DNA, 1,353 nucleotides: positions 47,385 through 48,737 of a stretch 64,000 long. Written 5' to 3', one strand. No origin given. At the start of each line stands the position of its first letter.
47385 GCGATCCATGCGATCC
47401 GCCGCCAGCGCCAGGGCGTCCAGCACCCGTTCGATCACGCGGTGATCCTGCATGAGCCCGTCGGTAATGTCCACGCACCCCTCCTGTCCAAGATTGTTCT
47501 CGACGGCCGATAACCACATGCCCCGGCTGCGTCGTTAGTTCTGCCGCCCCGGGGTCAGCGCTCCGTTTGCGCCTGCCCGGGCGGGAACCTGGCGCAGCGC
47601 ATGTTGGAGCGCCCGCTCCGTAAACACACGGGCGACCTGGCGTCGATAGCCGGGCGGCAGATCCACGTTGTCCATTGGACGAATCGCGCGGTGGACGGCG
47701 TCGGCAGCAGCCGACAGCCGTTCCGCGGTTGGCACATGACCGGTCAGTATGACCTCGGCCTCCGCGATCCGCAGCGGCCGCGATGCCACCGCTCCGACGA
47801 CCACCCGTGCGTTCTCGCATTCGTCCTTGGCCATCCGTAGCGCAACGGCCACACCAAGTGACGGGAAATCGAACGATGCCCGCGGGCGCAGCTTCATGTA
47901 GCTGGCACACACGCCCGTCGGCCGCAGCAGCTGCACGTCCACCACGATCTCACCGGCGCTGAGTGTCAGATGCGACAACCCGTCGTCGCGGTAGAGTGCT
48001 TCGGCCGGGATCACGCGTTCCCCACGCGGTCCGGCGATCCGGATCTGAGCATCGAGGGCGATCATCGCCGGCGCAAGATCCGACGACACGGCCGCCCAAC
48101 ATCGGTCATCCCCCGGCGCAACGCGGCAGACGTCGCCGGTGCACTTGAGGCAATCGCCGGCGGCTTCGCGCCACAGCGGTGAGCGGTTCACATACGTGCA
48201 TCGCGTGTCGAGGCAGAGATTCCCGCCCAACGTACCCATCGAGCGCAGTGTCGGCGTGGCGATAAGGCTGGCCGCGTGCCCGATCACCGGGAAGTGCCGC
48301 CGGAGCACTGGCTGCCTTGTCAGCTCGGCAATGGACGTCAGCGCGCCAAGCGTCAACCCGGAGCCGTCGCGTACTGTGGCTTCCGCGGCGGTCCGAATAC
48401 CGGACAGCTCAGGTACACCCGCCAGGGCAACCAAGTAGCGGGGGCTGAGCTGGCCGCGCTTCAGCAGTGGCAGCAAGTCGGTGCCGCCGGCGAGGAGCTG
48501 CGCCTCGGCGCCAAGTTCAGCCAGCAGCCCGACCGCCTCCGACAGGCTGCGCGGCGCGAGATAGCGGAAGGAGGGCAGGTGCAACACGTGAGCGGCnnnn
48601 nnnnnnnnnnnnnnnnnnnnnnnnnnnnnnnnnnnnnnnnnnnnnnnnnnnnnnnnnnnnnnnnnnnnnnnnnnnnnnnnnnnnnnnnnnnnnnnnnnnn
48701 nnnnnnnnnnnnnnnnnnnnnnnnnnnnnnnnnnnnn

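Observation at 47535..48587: The Mo-hydroxylase FAD subunit carries a Cys loop whose spacing matches the extra [4Fe-4S] site of 4-hydroxybenzoyl-CoA reductase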

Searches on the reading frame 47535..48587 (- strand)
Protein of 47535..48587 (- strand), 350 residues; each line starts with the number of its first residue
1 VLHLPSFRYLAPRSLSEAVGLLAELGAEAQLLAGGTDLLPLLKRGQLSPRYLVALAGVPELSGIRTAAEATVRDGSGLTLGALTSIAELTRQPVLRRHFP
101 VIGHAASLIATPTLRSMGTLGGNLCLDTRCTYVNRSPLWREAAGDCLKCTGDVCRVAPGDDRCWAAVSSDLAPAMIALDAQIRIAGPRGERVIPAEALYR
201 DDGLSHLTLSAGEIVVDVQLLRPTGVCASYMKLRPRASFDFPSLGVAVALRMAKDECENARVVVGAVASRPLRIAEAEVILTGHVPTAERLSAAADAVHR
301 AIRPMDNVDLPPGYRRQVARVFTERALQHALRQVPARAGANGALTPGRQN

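Call 5: search_solved_structures(query=window:47535-48587:-, show_alignments=3, max_evalue=0.001)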
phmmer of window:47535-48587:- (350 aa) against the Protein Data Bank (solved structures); distinct sequences matched with E-value up to 0.001: 15.
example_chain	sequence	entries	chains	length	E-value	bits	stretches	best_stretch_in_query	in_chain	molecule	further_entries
1rm6_B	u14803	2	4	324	2.7e-59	204.1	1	4-320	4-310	4-hydroxybenzoyl-CoA reductase beta subunit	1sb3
1ffv_C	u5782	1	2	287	1.5e-36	129.4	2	5-125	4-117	CUTM, FLAVOPROTEIN OF CARBON MONOXIDE DEHYDROGENASE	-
1ffu_C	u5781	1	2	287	3.3e-36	128.2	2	5-125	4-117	CUTM, FLAVOPROTEIN OF CARBON MONOXIDE DEHYDROGENASE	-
7dqx_E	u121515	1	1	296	6.7e-30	107.5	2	4-125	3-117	6-hydroxypseudooxynicotine dehydrogenase complex subunit alpha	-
7dqx_B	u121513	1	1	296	6.7e-30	107.5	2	4-125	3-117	6-hydroxypseudooxynicotine dehydrogenase complex subunit alpha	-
1zxi_C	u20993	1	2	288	3.9e-29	105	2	6-124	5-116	Carbon monoxide dehydrogenase medium chain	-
1n5w_C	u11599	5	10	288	5.1e-29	104.6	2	6-124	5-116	Carbon monoxide dehydrogenase medium chain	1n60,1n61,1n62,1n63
5y6q_B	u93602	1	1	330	1.4e-28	103.2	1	7-307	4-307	Aldehyde oxidase medium subunit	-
4zoh_B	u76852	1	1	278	1.6e-28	103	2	168-332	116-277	Putative oxidoreductase FAD-binding subunit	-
5g5g_B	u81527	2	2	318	7.4e-23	84.4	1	15-282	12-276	PUTATIVE XANTHINE DEHYDROGENASE YAGR MOLYBDENUM-BINDING SU SUBUNIT | Aldehyde oxidoreductase FAD-binding subunit PaoB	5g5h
3hrd_C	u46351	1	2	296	1.8e-21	79.8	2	6-126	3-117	Nicotinate dehydrogenase FAD-subunit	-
8uem_B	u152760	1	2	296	7.5e-18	67.9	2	6-126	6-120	Carbon monoxide dehydrogenase medium chain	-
1t3q_C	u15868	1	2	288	3.3e-17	65.8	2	4-125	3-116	quinoline 2-oxidoreductase medium subunit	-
1jro_A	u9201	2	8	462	1.7e-06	30.6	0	170-326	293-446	xanthine dehydrogenase, chain A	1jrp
2w3r_A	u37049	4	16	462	1.7e-06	30.6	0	170-326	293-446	XANTHINE DEHYDROGENASE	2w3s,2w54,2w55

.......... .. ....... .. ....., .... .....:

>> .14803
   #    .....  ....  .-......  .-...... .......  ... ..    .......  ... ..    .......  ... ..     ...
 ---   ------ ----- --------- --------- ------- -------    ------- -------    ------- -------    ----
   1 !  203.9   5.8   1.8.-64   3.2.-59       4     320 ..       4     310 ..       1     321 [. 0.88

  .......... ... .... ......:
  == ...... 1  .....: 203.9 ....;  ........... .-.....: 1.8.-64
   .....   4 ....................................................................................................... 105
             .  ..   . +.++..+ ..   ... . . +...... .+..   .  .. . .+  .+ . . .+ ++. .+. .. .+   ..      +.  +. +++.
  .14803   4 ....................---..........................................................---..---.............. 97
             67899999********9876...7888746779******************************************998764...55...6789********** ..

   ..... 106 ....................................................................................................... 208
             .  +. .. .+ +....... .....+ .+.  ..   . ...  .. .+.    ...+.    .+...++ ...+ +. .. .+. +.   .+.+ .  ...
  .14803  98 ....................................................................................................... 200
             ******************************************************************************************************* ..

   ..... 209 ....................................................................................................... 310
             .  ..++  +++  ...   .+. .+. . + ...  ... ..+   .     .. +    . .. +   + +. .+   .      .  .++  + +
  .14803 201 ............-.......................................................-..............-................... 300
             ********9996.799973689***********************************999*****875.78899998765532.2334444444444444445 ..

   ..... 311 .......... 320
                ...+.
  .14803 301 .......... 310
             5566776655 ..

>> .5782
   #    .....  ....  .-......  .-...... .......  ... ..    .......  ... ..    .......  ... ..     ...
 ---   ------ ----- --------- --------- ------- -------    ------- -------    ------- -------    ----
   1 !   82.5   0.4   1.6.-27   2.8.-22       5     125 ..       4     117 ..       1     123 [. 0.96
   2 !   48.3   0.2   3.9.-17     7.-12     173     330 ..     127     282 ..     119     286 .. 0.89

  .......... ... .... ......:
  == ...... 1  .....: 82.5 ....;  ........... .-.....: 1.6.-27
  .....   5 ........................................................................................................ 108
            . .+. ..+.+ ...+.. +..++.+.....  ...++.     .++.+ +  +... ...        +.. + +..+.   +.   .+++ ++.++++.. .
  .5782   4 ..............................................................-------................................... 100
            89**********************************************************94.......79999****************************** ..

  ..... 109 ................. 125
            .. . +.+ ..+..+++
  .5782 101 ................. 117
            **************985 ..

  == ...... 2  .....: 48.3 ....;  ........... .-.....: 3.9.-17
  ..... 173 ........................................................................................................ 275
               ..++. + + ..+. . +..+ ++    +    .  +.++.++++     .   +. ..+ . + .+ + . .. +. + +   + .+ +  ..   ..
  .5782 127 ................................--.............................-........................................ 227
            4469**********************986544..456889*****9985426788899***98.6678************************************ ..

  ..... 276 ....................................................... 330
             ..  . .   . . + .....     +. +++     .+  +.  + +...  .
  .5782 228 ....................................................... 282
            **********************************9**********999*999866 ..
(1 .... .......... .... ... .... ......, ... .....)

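Call 6: search_protein_families(library=pfam, proteins=[window:47535-48587:-])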
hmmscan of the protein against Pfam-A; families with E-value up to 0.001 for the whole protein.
window:47535-48587:- (350 aa): 2 families
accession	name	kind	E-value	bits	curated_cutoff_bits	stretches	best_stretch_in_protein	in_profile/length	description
PF00941.27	FAD_binding_5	-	2.1e-38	132.2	27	1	6-220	2-167/170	FAD binding domain in molybdopterin dehydrogenase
PF03450.22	CO_deh_flav_C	-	7.8e-19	68.1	25.5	1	231-329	3-101/102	CO dehydrogenase flavoprotein C-terminal domain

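Call 7: search_protein_families(library=ncbifam, proteins=[window:47535-48587:-])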
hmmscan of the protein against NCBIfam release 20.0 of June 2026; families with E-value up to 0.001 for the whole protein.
window:47535-48587:- (350 aa): 7 families
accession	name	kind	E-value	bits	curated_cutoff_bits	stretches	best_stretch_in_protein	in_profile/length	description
TIGR03195.1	4hydrxCoA_B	equivalog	1.6e-84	283.7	404.55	1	4-327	2-316/321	4-hydroxybenzoyl-CoA reductase subunit beta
NF041019.1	glyceraldDH_beta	equivalog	1.2e-48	165.7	350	2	167-329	120-279/280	glyceraldehyde dehydrogenase subunit beta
NF043083.1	XdhB_XDHase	equivalog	5.8e-47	160.2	310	2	162-333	115-286/289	xanthine dehydrogenase subunit XdhB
NF007427.0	PRK09971.1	equivalog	5.8e-44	150.4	287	2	159-333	112-286/292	xanthine dehydrogenase FAD-binding subunit XdhB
TIGR02963.1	xanthine_xdhA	equivalog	1.1e-21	77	467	2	169-325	307-463/468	xanthine dehydrogenase small subunit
TIGR03199.1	pucC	equivalog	1.2e-17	64.1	306.05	1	12-126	1-108/264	xanthine dehydrogenase subunit C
TIGR03312.1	Se_sel_red_FAD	hypoth_equivalog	0.00027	20.2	241.5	0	206-322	139-242/257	molybdopterin-dependent oxidoreductase FAD-binding subunit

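Call 14: find_homologous_proteins(query=window:47535-48587:-)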
Query window:47535-48587:- (350 aa): 5859 proteins with E <= 0.001 among 8000 candidates; the best 120 are listed.
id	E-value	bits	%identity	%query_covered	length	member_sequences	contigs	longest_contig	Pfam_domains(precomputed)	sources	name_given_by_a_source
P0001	1.3e-223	759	100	100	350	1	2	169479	PF00941.28,PF03450.23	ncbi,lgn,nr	ncbi:MAG: FAD binding domain-containing protein [Ardenticatenales bacterium]|nr:FAD binding domain-c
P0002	9.5e-156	536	75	95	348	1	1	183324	PF00941.28,PF03450.23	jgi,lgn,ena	-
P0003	1.7e-146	506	71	99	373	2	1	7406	PF00941.28,PF03450.23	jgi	-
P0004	1.9e-127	443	65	91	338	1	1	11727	PF00941.28,PF03450.23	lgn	-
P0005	1.7e-114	400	55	95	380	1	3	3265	PF00941.28,PF03450.23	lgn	-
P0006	1.3e-99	352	53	96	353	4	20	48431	PF00941.28,PF03450.23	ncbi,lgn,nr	ncbi:hypothetical protein DCC79_01385 [bacterium]|nr:hypothetical protein [Chloroflexi bacterium CFX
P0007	1.5e-98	348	51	94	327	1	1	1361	PF00941.28,PF03450.23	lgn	-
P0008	1.3e-97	345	51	94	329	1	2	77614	PF00941.28,PF03450.23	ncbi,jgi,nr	ncbi:MAG: 4-hydroxybenzoyl-CoA reductase [Chloroflexi bacterium]|nr:4-hydroxybenzoyl-CoA reductase [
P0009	3.3e-97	344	50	94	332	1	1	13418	PF00941.28,PF03450.23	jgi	jgi:4-hydroxybenzoyl-CoA reductase subunit beta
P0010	9.4e-97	342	50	94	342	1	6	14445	PF00941.28,PF03450.23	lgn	-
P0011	6.4e-96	339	50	95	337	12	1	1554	PF00941.28,PF03450.23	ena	-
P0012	1.1e-95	339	49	94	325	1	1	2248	PF00941.28,PF03450.23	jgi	jgi:4-hydroxybenzoyl-CoA reductase subunit beta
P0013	3.0e-95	337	49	98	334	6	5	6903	PF00941.28,PF03450.23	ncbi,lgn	-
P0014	4.0e-95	337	48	94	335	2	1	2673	PF00941.28,PF03450.23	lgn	-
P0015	4.6e-95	337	50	94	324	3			PF00941.28,PF03450.23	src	-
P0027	1.3e-93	332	52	94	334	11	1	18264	PF00941.28,PF03450.23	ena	-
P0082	6.3e-90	320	49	95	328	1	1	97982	PF00941.28,PF03450.23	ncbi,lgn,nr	ncbi:MAG TPA: FAD binding domain-containing protein [Blastocatellia bacterium]|nr:FAD binding domain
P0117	3.6e-87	311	49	94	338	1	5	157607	PF00941.28,PF03450.23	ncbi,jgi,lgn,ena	-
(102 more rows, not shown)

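Call 15: find_encoding_contigs(protein=P0002, flank=10000, max_places=2)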
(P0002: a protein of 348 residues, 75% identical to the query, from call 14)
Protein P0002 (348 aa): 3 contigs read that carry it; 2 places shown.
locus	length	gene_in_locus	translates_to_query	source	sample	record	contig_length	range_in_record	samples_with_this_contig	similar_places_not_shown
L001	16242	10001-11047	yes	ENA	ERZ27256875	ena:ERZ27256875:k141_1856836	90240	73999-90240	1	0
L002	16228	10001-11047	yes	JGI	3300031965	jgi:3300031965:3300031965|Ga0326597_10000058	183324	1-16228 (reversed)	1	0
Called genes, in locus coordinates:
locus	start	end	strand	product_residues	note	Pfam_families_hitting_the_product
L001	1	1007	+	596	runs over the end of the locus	PF01855:POR_N, PF02775:TPP_enzyme_C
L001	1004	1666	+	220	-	PF01558:POR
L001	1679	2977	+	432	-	PF00682:HMGL-like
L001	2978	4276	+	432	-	PF00330:Aconitase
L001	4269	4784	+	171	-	PF00694:Aconitase_C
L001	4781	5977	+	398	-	PF02771:Acyl-CoA_dh_N, PF02770:Acyl-CoA_dh_M, PF00441:Acyl-CoA_dh_1, PF08028:Acyl-CoA_dh_2, PF22924:ACOX_C_alpha1 (faint)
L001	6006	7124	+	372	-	PF00180:Iso_dh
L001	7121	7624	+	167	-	PF00111:Fer2, PF13085:Fer2_3 (weak), PF01799:Fer2_2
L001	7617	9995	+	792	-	PF01315:Ald_Xan_dh_C, PF02738:MoCoBD_1, PF20256:MoCoBD_2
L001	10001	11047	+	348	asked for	PF00941:FAD_binding_5, PF03450:CO_deh_flav_C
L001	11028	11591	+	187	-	PF01814:Hemerythrin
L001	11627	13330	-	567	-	-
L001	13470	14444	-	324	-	-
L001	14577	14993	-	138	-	PF01850:PIN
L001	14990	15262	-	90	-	PF02604:PhdYeFM_antitox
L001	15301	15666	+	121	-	-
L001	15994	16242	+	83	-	?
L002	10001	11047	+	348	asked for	PF00941:FAD_binding_5, PF03450:CO_deh_flav_C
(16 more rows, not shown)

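Call 17: find_encoding_contigs(protein=P0001, flank=10000, max_places=3)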
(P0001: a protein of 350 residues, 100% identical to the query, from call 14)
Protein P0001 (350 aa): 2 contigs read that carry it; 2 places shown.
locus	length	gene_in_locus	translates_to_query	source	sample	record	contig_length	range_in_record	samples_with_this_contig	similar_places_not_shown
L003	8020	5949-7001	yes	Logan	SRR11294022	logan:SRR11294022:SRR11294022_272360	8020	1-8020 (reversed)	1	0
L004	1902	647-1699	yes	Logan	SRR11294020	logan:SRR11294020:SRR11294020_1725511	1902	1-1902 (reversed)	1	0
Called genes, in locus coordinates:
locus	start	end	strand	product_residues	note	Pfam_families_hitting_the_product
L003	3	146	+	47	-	?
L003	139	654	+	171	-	PF00694:Aconitase_C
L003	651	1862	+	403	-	PF02771:Acyl-CoA_dh_N, PF02770:Acyl-CoA_dh_M, PF00441:Acyl-CoA_dh_1, PF22924:ACOX_C_alpha1 (faint), PF08028:Acyl-CoA_dh_2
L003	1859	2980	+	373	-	PF00180:Iso_dh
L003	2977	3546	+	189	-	PF00111:Fer2, PF13085:Fer2_3 (weak), PF01799:Fer2_2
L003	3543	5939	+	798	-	PF01315:Ald_Xan_dh_C, PF02738:MoCoBD_1, PF20256:MoCoBD_2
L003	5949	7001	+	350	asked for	PF00941:FAD_binding_5, PF03450:CO_deh_flav_C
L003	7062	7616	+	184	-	PF01814:Hemerythrin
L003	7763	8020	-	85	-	?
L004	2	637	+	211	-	?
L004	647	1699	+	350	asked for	PF00941:FAD_binding_5, PF03450:CO_deh_flav_C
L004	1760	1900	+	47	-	?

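Call 21: find_related_loci(query=window:47535-48587:-, collection=genome_contigs, flank=10000)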
Query window:47535-48587:- (350 aa) in genome_contigs; peptide patterns used: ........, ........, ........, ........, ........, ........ (x = any residue, [..] = any of these).
600 stretches matched a pattern (row limit reached: there are more); 7 encode a relative of the query (tblastn E <= 1e-3); 7 distinct loci.
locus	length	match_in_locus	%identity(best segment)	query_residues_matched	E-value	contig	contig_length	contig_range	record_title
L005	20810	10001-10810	28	7-324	1e-25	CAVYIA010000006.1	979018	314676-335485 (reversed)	MAG: uncultured Thermoleophilaceae bacterium isolate MFD05176.bin.2.168 genome assembly, contig: contig_21030, whole gen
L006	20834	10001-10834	26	6-330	1e-23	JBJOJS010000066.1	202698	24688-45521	MAG: Actinomycetota bacterium isolate stroublescreek_2019_sw_WHONDRS-S19S_0089_B_bin.14 scaffold_2248068, whole genome s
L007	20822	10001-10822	26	7-339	5e-14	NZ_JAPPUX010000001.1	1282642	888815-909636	Nocardioides pini strain STR2 contig1, whole genome shotgun sequence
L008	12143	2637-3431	24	4-332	6e-13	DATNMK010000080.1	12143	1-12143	MAG TPA_asm: Burkholderiales bacterium isolate SMAG_U11477 k141_140350, whole genome shotgun sequence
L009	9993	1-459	32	174-331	2e-10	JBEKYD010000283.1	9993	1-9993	MAG: Bryobacteraceae bacterium isolate SPRUCE 667 SPRUCE_667_283, whole genome shotgun sequence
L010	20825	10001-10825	26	7-330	4e-10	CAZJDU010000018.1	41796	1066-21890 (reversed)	MAG TPA_asm: uncultured Nocardioides sp. isolate SRP321284_co1_160 genome assembly, contig: NODE_1039_length_41796_cov_4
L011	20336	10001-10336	34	7-125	2e-7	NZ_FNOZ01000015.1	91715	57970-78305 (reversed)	Modestobacter sp. DSM 44400, whole genome shotgun sequence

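Call 22: find_encoding_contigs(protein=P0006, flank=10000, max_places=2)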
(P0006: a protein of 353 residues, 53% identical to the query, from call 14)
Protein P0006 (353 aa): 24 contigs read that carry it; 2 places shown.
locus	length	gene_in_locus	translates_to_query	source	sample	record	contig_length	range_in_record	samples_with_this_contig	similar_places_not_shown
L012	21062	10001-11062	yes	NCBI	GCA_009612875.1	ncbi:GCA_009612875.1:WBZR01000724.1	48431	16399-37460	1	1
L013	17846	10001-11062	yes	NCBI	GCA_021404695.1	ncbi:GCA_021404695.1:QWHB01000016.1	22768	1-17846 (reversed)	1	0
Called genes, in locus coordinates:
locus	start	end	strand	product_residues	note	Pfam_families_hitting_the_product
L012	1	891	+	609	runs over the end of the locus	PF02776:TPP_enzyme_N (weak), PF01855:POR_N, PF02775:TPP_enzyme_C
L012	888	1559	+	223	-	PF01558:POR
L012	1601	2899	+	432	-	PF00682:HMGL-like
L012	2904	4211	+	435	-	PF00330:Aconitase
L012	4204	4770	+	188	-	PF00694:Aconitase_C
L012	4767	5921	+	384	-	PF02771:Acyl-CoA_dh_N, PF02770:Acyl-CoA_dh_M, PF00441:Acyl-CoA_dh_1, PF22924:ACOX_C_alpha1 (faint), PF08028:Acyl-CoA_dh_2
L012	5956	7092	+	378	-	PF00180:Iso_dh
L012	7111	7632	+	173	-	PF00111:Fer2, PF01799:Fer2_2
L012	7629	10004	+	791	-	PF01315:Ald_Xan_dh_C, PF02738:MoCoBD_1, PF20256:MoCoBD_2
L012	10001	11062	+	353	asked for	PF00941:FAD_binding_5, PF03450:CO_deh_flav_C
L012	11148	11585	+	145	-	PF01814:Hemerythrin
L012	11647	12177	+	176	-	PF02082:Rrf2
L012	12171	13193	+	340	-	PF08240:ADH_N, PF16912:Glu_dehyd_C (weak), PF01262:AlaDh_PNT_C (weak), PF00107:ADH_zinc_N, PF13602:ADH_zinc_N_2 (weak)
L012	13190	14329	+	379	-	PF00378:ECH_1, PF16113:ECH_2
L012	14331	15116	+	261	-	PF00378:ECH_1, PF16113:ECH_2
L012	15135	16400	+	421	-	PF06050:HGD-D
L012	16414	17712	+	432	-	PF06050:HGD-D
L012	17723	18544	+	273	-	PF01869:BcrAD_BadFG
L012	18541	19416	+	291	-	PF01869:BcrAD_BadFG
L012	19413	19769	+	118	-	-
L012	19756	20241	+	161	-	PF01575:MaoC_dehydratas, PF13452:FAS1_DH_region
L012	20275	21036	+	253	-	PF00106:adh_short, PF08659:KR, PF13561:adh_short_C2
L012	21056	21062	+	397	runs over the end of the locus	PF00108:Thiolase_N, PF02803:Thiolase_C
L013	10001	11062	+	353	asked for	PF00941:FAD_binding_5, PF03450:CO_deh_flav_C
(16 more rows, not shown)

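Call 23: find_encoding_contigs(protein=P0004, flank=10000, max_places=1)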
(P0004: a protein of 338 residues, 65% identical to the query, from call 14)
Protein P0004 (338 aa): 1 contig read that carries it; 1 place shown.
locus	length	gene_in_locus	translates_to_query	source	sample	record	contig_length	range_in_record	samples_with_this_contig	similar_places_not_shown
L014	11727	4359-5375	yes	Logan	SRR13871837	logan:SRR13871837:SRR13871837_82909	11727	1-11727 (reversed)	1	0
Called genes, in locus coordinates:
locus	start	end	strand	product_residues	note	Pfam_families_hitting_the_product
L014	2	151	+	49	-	?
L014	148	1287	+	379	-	PF00180:Iso_dh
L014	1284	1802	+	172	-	PF00111:Fer2, PF13085:Fer2_3 (weak), PF01799:Fer2_2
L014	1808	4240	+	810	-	PF01315:Ald_Xan_dh_C, PF02738:MoCoBD_1, PF20256:MoCoBD_2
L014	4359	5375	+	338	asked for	PF00941:FAD_binding_5, PF03450:CO_deh_flav_C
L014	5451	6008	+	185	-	PF01814:Hemerythrin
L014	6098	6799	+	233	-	PF01507:PAPS_reduct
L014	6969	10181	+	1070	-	PF08450:SGL (faint), PF13449:Phytase-like (faint), PF24303:DUF7485 (faint), PF24684:Vgb_lyase (faint), PF25021:TEN_NHL (faint), PF01436:NHL (weak), PF07691:PA14 (weak)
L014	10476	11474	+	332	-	PF13310:Virulence_RhuM, PF02661:Fic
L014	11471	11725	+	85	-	?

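Call 24: find_encoding_contigs(protein=P0008, flank=10000, max_places=1)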
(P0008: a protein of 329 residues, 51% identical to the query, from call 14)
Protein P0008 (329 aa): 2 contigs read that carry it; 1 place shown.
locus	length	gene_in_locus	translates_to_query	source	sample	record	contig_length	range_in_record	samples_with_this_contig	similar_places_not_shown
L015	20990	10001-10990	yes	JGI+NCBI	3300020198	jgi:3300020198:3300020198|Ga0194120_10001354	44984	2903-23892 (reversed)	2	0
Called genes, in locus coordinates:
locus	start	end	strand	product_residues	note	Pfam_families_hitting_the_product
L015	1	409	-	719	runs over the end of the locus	PF00092:VWA, PF13519:VWA_2, PF00498:FHA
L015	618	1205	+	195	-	PF00440:TetR_N, PF16925:TetR_C_13 (faint), PF17932:TetR_C_24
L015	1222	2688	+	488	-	PF00171:Aldedh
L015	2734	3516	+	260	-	PF00378:ECH_1, PF16113:ECH_2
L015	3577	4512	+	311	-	PF05138:PaaA_PaaC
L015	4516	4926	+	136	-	PF01883:FeS_assembly_P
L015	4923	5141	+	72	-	-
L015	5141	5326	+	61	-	-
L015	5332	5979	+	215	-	PF05138:PaaA_PaaC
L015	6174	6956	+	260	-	PF00378:ECH_1, PF16113:ECH_2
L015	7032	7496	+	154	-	PF00111:Fer2, PF13085:Fer2_3 (weak), PF01799:Fer2_2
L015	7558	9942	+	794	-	PF01315:Ald_Xan_dh_C, PF02738:MoCoBD_1, PF20256:MoCoBD_2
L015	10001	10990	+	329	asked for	PF00941:FAD_binding_5, PF03450:CO_deh_flav_C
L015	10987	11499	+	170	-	PF25087:GMPPB_C (faint), PF00132:Hexapep, PF25084:LbH_EIF2B, PF00132:Hexapep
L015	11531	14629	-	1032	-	PF00069:Pkinase, PF07714:PK_Tyr_Ser-Thr, PF01636:APH (faint), PF03109:ABC1 (weak)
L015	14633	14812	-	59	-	-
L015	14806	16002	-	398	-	PF12770:CHAT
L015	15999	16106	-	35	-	-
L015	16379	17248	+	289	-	PF00892:EamA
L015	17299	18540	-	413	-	PF00109:ketoacyl-synt, PF02801:Ketoacyl-synt_C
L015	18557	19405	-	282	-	-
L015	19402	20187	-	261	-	PF02597:ThiS, PF02391:MoaE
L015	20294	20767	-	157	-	PF01967:MoaC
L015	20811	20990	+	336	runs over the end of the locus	PF02881:SRP54_N, PF00448:SRP54, PF13401:AAA_22 (weak)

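Call 28: search_protein_families(library=pfam, proteins=[L012:19413-19769:+], max_evalue=0.01)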
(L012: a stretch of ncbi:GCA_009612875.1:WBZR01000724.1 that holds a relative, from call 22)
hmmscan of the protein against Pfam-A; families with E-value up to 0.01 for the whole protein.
L012:19413-19769:+ (118 aa): 0 families
